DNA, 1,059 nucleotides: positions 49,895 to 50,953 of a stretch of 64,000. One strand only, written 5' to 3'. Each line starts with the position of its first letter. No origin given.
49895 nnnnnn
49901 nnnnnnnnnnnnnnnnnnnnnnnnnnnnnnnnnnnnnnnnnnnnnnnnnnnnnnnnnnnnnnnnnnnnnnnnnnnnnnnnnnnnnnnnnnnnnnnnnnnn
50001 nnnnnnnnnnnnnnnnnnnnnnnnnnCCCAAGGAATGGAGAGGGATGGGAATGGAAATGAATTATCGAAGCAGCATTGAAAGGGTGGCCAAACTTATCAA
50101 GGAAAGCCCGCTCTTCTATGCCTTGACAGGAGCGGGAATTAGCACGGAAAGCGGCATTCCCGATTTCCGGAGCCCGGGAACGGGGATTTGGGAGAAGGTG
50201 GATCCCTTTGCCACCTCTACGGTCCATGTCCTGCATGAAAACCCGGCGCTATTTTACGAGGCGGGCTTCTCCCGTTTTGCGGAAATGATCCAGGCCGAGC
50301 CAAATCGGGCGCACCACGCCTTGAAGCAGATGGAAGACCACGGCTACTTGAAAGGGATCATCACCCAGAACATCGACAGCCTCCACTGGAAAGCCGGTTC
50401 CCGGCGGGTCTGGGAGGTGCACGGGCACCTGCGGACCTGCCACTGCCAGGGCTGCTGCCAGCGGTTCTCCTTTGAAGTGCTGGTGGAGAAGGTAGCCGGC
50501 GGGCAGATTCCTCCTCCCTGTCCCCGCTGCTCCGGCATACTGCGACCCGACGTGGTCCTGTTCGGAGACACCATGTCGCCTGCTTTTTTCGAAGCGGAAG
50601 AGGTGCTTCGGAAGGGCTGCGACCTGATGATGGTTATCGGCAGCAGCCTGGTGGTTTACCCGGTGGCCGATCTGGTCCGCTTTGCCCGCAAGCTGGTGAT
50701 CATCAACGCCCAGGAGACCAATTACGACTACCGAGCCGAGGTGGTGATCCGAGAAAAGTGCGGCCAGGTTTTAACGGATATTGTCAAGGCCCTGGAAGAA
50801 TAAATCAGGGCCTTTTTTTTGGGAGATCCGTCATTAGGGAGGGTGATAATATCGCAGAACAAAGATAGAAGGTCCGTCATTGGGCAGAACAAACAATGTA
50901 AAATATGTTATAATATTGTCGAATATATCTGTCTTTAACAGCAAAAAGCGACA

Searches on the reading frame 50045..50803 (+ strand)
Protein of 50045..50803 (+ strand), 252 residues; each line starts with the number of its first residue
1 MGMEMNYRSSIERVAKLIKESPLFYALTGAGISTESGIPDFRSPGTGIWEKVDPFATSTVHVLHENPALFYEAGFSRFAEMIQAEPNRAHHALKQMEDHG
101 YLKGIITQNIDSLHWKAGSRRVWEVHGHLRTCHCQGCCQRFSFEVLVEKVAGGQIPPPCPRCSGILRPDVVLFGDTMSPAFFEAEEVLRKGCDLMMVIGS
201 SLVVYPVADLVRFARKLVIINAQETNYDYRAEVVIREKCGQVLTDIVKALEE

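Call 3: search_protein_families(library=pfam, proteins=[window:50045-50803:+], max_evalue=0.01)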
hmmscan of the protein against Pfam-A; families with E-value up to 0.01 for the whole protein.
window:50045-50803:+ (252 aa): 1 family
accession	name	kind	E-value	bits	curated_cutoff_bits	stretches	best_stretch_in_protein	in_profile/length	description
PF02146.23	SIR2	-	5.3e-50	170.3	24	1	29-206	1-180/180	Sir2 family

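Call 4: search_protein_families(library=ncbifam, proteins=[window:50045-50803:+], max_evalue=0.01)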
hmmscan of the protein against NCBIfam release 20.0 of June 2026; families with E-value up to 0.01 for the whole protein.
window:50045-50803:+ (252 aa): 7 families
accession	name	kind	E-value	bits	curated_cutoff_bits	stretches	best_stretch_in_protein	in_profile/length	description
NF040867.1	prot_deacyl_CobB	equivalog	4.6e-73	245.4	320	1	13-249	2-241/242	NAD-dependent protein deacetylase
NF001753.0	PRK00481.1-3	subfamily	6.6e-73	244.8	243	1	10-251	2-248/252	NAD-dependent protein deacylase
NF010736.0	PRK14138.1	equivalog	2.7e-58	197.1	395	1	14-238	4-229/244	NAD-dependent deacetylase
NF001752.0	PRK00481.1-1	equivalog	1.4e-54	185.1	221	1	10-248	3-241/242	NAD-dependent protein deacylase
NF001754.0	PRK00481.1-4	equivalog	2.1e-50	171.1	252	1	10-247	4-241/244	NAD-dependent protein deacylase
NF003738.0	PRK05333.1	equivalog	5.3e-42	143.7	305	2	11-142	16-146/295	NAD-dependent protein deacetylase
NF001755.0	PRK00481.1-5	equivalog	1.4e-25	89.9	318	1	16-216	35-231/278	Sir2 family NAD+-dependent deacetylase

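Call 24: find_homologous_proteins(query=window:50045-50803:+)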
Query window:50045-50803:+ (252 aa): 8000 proteins with E <= 0.001 among 8000 candidates; the best 120 are listed.
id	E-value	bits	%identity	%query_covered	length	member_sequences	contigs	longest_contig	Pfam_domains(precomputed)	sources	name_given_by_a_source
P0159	1.9e-166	570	99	99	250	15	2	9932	PF02146.24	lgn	-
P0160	3.8e-107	375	66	98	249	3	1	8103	PF02146.24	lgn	-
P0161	9.4e-107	374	68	98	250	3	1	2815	PF02146.24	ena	-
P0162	1.9e-105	370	64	98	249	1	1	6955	PF02146.24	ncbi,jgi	jgi:NAD-dependent deacetylase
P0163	3.4e-105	369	66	98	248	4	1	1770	PF02146.24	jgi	jgi:NAD-dependent deacetylase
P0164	3.6e-103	362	65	98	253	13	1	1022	PF02146.24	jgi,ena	-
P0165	4.0e-103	362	62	98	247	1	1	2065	PF02146.24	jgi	jgi:NAD-dependent deacetylase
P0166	1.2e-102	361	64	98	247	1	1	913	PF02146.24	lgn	-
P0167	2.8e-101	356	62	98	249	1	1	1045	PF02146.24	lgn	-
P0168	5.0e-101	355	64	98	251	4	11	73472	PF02146.24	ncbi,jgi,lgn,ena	jgi:NAD-dependent deacetylase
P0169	1.5e-100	354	64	98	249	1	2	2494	PF02146.24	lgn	-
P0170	1.9e-100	354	64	98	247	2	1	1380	PF02146.24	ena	-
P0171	1.9e-100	354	62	98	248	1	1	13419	PF02146.24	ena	-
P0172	2.4e-100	353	64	98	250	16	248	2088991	PF02146.24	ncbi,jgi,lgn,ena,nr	ncbi:MAG: NAD-dependent protein deacylase [Dethiobacteria bacterium]|jgi:NAD-dependent deacetylase|n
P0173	4.9e-100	352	63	99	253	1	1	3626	PF02146.24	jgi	-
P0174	5.3e-100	352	63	98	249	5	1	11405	PF02146.24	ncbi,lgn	-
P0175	1.2e-99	351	62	98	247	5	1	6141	PF02146.24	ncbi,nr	ncbi:MAG TPA: NAD-dependent deacetylase [Firmicutes bacterium]|nr:NAD-dependent deacetylase [Bacillo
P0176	3.4e-99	349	62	98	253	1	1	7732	PF02146.24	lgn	-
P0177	4.5e-99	349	62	98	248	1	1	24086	PF02146.24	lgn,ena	-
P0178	5.5e-99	349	62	98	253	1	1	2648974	PF02146.24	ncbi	-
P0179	7.5e-99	348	62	98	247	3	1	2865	PF02146.24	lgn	-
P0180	7.7e-99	348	63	98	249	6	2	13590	PF02146.24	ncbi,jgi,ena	jgi:NAD-dependent deacetylase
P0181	1.2e-98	348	63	98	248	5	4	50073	PF02146.24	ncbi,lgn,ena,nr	ncbi:MAG TPA: Sir2 family NAD-dependent protein deacetylase [Bacillota bacterium]|nr:Sir2 family NAD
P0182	1.3e-98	348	63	98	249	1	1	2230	PF02146.24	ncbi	-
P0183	1.5e-98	347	63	94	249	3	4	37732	PF02146.24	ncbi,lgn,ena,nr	ncbi:MAG: NAD-dependent deacetylase [Firmicutes bacterium]|nr:NAD-dependent deacetylase [Bacillota b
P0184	2.0e-98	347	62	98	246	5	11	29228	PF02146.24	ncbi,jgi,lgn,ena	-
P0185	2.3e-98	347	61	98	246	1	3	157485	PF02146.24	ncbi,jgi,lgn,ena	-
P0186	3.8e-98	346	61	98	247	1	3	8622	PF02146.24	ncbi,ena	-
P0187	4.3e-98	346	62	98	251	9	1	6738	PF02146.24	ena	-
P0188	5.7e-98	345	63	94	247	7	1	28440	PF02146.24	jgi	jgi:NAD-dependent deacetylase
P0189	5.8e-98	345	63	98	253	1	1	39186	PF02146.24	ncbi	ncbi:MAG: Sir2 family NAD-dependent protein deacetylase [Bacillota bacterium]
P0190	9.3e-98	345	63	98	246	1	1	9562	PF02146.24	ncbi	-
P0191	9.5e-98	345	60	98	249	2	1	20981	PF02146.24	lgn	-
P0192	1.1e-97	345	61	98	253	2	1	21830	PF02146.24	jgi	-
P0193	1.1e-97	344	61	98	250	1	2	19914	PF02146.24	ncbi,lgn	-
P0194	1.2e-97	344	61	98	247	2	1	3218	PF02146.24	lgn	-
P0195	1.6e-97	344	63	98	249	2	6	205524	PF02146.24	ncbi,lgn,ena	-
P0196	3.9e-97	343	62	98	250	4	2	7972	PF02146.24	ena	-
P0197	5.9e-97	342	61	98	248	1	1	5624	PF02146.24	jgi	-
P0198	6.2e-97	342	60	98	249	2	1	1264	PF02146.24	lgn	-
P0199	7.8e-97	342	61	98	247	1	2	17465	PF02146.24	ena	-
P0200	7.8e-97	342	65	93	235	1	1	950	PF02146.24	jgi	-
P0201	9.2e-97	341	62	98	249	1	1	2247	PF02146.24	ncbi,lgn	-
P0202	1.0e-96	341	60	98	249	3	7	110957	PF02146.24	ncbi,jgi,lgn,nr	ncbi:MAG: NAD-dependent deacetylase [Firmicutes bacterium ML8_F2]|jgi:NAD-dependent deacetylase|nr:M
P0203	1.1e-96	341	60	98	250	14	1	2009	PF02146.24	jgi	jgi:NAD-dependent deacetylase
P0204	1.2e-96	341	60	99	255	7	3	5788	PF02146.24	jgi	jgi:NAD-dependent deacetylase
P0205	1.4e-96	341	60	98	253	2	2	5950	PF02146.24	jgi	-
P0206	1.6e-96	341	60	98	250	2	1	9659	PF02146.24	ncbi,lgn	-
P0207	4.0e-96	339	60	98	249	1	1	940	PF02146.24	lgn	-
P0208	5.1e-96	339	60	98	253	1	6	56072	PF02146.24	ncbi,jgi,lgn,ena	-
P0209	5.6e-96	339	62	98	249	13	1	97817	PF02146.24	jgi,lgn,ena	-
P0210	5.8e-96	339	61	98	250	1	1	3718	PF02146.24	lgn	-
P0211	5.9e-96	339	61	98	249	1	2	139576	PF02146.24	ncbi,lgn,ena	-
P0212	6.2e-96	339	62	98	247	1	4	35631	PF02146.24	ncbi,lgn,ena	-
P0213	6.6e-96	339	59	99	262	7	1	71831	PF02146.24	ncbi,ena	-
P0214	1.1e-95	338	60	98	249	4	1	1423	PF02146.24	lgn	-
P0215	1.5e-95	337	61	98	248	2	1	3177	PF02146.24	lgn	-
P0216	2.5e-95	337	60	98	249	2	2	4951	PF02146.24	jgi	-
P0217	3.0e-95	336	60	98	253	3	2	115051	PF02146.24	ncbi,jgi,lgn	-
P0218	3.2e-95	336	60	98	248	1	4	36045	PF02146.24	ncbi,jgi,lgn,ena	-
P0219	3.3e-95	336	61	98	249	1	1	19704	PF02146.24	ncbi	ncbi:MAG: SIR2 family NAD-dependent protein deacylase [Bacillota bacterium]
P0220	3.7e-95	336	60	98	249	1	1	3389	PF02146.24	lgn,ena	-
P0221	3.9e-95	336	60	98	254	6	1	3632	PF02146.24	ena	-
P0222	3.9e-95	336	62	98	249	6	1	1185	PF02146.24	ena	-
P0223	4.3e-95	336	61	98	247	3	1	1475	PF02146.24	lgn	-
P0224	4.8e-95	336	60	98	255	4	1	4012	PF02146.24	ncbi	-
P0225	5.0e-95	336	61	98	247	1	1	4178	PF02146.24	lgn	-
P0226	6.4e-95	335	58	100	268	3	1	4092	PF02146.24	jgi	jgi:NAD-dependent deacetylase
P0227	7.2e-95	335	62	98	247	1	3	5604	PF02146.24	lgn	-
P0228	8.9e-95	335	60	98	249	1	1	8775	PF02146.24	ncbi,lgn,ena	-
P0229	8.9e-95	335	60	98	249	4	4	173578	PF02146.24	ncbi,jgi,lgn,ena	-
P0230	9.7e-95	335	60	98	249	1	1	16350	PF02146.24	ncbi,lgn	-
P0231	1.1e-94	335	59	98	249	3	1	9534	PF02146.24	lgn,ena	-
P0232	1.6e-94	334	60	98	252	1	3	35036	PF02146.24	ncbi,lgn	-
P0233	1.9e-94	334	59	99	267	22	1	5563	PF02146.24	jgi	jgi:NAD-dependent deacetylase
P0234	2.5e-94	333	63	98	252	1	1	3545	PF02146.24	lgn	-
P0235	2.5e-94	333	59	98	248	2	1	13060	PF02146.24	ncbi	-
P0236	2.6e-94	333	60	98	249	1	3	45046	PF02146.24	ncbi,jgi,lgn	-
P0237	2.9e-94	333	59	98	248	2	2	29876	PF02146.24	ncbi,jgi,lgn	-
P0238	5.9e-94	332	60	98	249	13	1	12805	PF02146.24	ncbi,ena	-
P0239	6.8e-94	332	60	98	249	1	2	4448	PF02146.24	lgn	-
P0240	9.5e-94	332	58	98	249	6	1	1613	PF02146.24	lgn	-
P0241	1.4e-93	331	61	98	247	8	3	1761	PF02146.24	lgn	-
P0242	1.6e-93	331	58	98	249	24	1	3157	PF02146.24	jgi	-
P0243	2.4e-93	330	60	98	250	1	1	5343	PF02146.24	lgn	-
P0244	2.5e-93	330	58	98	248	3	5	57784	PF02146.24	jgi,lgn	jgi:NAD-dependent deacetylase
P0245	4.8e-93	329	58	98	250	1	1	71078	PF02146.24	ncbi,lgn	-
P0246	4.8e-93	329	58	99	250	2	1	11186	PF02146.24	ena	-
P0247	6.6e-93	329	61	92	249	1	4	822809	PF02146.24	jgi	jgi:NAD-dependent deacetylase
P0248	7.9e-93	329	60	94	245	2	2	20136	PF02146.24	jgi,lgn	jgi:NAD-dependent deacetylase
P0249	9.3e-93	328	59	98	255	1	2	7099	PF02146.24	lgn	-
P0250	9.9e-93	328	60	98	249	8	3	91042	PF02146.24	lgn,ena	-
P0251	2.2e-92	327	58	98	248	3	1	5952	PF02146.24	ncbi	-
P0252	2.6e-92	327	57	98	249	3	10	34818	PF02146.24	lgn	-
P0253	5.8e-92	326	58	97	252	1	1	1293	PF02146.24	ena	-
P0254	7.0e-92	325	58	98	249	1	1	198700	PF02146.24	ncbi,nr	ncbi:MAG: Sir2 family NAD-dependent protein deacetylase [Bacillota bacterium]|nr:Sir2 family NAD-dep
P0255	1.9e-91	324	58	98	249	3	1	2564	PF02146.24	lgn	-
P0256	2.1e-91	324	59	98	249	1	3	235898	PF02146.24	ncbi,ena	-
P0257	2.2e-91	324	58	98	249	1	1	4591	PF02146.24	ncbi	-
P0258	2.8e-91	323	58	98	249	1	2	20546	PF02146.24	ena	-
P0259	3.8e-91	323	57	98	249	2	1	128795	PF02146.24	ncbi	-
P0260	4.0e-91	323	60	95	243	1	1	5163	PF02146.24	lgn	-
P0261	4.5e-91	323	57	98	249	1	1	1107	PF02146.24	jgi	-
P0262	1.6e-89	318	58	98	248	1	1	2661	PF02146.24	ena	-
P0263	1.6e-89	318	56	98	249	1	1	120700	PF02146.24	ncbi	ncbi:MAG: NAD-dependent protein deacylase [Bacillota bacterium]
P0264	2.2e-89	317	57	97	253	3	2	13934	PF02146.24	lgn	-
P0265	2.8e-89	317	59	98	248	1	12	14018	PF02146.24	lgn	-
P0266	4.3e-89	316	57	98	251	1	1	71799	PF02146.24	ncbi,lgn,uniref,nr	ncbi:SIR2 family NAD-dependent protein deacylase [Calderihabitans maritimus]|uniref:protein acetylly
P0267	8.9e-89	315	54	98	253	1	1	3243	PF02146.24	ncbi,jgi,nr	ncbi:MAG TPA: NAD-dependent deacylase [Firmicutes bacterium]|nr:NAD-dependent deacylase [Bacillota b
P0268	2.9e-88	314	58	98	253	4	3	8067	PF02146.24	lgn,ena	-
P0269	3.8e-87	310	58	98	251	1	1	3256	PF02146.24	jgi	-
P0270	4.0e-87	310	58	94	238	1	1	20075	PF02146.24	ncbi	-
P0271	4.2e-87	310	58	98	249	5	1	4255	PF02146.24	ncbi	-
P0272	1.7e-86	308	56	97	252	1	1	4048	PF02146.24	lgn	-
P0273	2.0e-86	308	54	97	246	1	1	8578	PF02146.24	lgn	-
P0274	5.9e-86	306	56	98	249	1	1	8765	PF02146.24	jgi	-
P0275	6.6e-86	306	56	99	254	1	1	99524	PF02146.24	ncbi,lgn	-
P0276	1.1e-85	305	55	98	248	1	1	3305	PF02146.24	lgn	-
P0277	1.5e-85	305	54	98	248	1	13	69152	PF02146.24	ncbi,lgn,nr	ncbi:MAG: NAD-dependent deacetylase [Thermosediminibacterales bacterium]|nr:NAD-dependent deacetylas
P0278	8.0e-85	302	55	96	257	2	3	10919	PF02146.24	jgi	jgi:NAD-dependent deacetylase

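Call 25: find_encoding_contigs(protein=P0160, flank=5000, max_places=1)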
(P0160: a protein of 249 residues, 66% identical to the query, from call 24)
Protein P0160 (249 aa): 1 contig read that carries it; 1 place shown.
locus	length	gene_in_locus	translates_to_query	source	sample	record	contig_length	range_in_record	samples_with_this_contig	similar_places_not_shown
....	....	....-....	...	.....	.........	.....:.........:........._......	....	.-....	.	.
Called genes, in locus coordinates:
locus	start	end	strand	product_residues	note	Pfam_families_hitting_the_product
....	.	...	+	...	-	?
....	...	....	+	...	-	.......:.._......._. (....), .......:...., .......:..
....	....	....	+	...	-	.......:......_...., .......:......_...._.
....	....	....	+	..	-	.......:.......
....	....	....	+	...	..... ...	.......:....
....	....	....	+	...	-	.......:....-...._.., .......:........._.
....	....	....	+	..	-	-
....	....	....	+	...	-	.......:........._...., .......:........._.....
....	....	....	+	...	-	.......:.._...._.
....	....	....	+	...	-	?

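Call 26: find_encoding_contigs(protein=P0168, flank=5000, max_places=1)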
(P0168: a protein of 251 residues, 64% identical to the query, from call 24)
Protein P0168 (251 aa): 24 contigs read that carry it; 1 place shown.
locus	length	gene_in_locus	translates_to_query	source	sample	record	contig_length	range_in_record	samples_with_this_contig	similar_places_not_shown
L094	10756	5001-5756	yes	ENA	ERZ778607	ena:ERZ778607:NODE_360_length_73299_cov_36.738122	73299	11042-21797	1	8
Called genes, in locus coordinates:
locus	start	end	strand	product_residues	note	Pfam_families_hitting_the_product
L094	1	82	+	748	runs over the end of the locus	PF25264:DUF7864, PF25263:DUF7863, PF25262:DUF7862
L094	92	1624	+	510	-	PF20442:BrxL_N, PF13337:BrxL_ATPase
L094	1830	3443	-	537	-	PF02689:Herpes_Helicase (faint), PF05970:PIF1, PF13245:AAA_19, PF13401:AAA_22 (faint), PF13604:AAA_30, PF21530:Pif1_2B_dom (faint), PF13538:UvrD_C_2 (faint), PF13280:WYL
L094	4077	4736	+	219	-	PF01066:CDP-OH_P_transf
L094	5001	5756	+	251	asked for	PF02146:SIR2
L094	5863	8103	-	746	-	PF12773:DZR, PF13240:Zn_Ribbon_1 (weak), PF13248:Zn_ribbon_3 (faint), PF24463:DUF7577 (weak), PF26550:Tricorn_2nd (weak)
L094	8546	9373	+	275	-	PF13292:DXP_synthase_N, PF00456:Transketolase_N, PF00676:E1_dh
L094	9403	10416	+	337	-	PF02779:Transket_pyr, PF17147:PFOR_II (faint), PF02780:Transketolase_C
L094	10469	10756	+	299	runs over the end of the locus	-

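Call 27: find_encoding_contigs(protein=P0172, flank=5000, max_places=2)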
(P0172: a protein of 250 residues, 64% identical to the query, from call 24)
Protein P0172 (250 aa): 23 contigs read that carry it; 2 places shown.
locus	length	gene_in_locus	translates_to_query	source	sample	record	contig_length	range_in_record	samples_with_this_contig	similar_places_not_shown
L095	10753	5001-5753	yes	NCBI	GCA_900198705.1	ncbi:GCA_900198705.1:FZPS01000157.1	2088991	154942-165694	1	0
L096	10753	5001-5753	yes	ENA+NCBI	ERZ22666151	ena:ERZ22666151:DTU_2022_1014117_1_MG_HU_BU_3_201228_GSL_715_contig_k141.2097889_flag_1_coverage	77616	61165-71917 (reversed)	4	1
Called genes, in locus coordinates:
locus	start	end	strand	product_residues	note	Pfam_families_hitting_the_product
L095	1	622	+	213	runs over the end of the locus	PF00326:Peptidase_S9 (faint), PF20434:BD-FAE (faint), PF07859:Abhydrolase_3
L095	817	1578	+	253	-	PF00226:DnaJ (faint)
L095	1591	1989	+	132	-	PF08797:HIRAN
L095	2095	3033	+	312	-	PF00795:CN_hydrolase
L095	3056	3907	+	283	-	PF04909:Amidohydro_2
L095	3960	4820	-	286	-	PF01435:Peptidase_M48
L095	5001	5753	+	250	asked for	PF02146:SIR2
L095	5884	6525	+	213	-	-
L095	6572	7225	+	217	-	PF04263:TPK_catalytic, PF04265:TPK_B1_binding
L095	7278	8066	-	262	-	PF00005:ABC_tran, PF13304:AAA_21 (faint)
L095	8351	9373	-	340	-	PF09084:NMT1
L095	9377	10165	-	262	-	PF00528:BPD_transp_1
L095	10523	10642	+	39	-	-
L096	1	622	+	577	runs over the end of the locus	PF20434:BD-FAE (weak), PF07859:Abhydrolase_3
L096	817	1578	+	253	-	PF00226:DnaJ (faint)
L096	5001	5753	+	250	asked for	PF02146:SIR2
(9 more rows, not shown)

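Call 34: search_solved_structures(query=window:50045-50803:+, max_evalue=1e-20, show_alignments=1)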
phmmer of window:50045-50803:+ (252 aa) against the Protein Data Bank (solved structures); distinct sequences matched with E-value up to 1e-20: 85 (the best 60 are shown).
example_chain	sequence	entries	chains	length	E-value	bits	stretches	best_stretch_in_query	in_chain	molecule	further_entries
1ma3_A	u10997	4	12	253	2.3e-50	174.6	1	10-249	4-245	Transcriptional regulatory protein, Sir2 family | NAD-dependent deacetylase 2 | NAD-dependent protein deacylase 2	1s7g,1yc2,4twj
1yc5_A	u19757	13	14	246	1e-45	159.4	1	15-231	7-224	NAD-dependent deacetylase | NAD-DEPENDENT PROTEIN DEACETYLASE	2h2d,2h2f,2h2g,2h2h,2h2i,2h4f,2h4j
2h4h_A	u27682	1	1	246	6.9e-45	156.6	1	15-231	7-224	NAD-dependent deacetylase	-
2h59_A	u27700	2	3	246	2.5e-44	154.8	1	15-231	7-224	NAD-dependent deacetylase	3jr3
1ici_A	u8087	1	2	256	8.1e-41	143.3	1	12-249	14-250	TRANSCRIPTIONAL REGULATORY PROTEIN, SIR2 FAMILY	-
4twi_A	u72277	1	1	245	1.2e-40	142.8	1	12-249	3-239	NAD-dependent protein deacylase 1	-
1m2g_A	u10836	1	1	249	1.2e-40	142.7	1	12-249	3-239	Silent Information Regulator 2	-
1m2h_A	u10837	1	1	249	3.2e-40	141.4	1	12-249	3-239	Silent Information Regulator 2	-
1m2n_A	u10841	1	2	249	4.7e-40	140.8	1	12-249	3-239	Silent Information Regulator 2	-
1m2j_A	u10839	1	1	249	1.2e-39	139.5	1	12-249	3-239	Silent Information Regulator 2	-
1m2k_A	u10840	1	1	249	1.6e-39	139.1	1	12-249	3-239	Silent Information Regulator 2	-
3jwp_A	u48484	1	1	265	6.3e-38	133.9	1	10-225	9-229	Transcriptional regulatory protein sir2 homologue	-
3u31_A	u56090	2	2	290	8.9e-38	133.4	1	10-225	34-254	Transcriptional regulatory protein sir2 homologue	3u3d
5oj7_A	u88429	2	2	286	6.9e-36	127.2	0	10-138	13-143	NAD-dependent protein deacylase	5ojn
5d7n_A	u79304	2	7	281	3.2e-30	108.6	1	9-217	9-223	NAD-dependent protein deacetylase sirtuin-3, mitochondrial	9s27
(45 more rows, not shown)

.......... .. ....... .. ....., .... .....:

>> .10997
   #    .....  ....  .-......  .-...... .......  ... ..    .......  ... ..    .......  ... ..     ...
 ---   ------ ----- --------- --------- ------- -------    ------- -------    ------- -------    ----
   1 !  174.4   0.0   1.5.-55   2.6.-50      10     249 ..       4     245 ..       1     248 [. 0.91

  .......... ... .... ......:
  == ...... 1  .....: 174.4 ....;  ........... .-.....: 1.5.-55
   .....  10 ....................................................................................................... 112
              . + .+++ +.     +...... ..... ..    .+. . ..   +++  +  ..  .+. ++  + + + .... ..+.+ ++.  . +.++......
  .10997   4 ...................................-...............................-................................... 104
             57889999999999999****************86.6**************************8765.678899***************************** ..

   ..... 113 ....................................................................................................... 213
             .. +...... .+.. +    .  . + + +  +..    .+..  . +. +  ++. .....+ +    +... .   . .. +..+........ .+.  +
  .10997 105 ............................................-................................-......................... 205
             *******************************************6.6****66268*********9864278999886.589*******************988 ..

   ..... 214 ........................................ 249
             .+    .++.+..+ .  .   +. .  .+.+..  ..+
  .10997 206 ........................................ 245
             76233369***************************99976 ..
